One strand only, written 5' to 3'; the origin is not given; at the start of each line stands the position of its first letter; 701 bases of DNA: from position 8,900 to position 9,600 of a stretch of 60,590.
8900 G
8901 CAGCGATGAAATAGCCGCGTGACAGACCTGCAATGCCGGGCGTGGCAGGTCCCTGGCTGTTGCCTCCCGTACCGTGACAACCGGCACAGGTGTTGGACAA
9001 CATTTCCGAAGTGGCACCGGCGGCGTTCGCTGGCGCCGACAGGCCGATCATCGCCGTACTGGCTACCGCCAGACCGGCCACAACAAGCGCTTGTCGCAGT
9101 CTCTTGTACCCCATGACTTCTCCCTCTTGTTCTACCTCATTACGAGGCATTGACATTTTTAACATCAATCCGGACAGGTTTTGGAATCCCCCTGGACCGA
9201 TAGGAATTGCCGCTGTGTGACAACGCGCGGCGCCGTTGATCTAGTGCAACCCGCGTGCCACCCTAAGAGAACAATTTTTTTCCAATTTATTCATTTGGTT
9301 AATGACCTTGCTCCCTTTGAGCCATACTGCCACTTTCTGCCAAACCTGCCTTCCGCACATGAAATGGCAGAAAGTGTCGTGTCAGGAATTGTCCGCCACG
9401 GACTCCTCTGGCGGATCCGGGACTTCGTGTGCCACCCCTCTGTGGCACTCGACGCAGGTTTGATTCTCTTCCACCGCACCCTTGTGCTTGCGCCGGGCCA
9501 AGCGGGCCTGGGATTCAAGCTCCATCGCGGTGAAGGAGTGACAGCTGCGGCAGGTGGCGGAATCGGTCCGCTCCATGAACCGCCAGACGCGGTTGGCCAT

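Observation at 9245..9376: Near-consensus sigma-54 promoter with an upstream 11-bp inverted repeat in front of fccAB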

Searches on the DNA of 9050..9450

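Call 66: search_rna_families(source=window, start=9050, end=9450, threshold=evalue, max_evalue=1)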
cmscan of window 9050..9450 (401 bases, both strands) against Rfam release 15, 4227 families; matches with E-value up to 1: 0.
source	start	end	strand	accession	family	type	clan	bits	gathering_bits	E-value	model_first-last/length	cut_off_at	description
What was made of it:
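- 9232..9236 (-): Predicted transcription start, about 9234, giving a leader of about 120 nt. No Rfam family matches the leader (call 66).
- Tried and rejected: A riboswitch or leader RNA is rejected: there is no Rfam match at E <= 1 (call 66).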
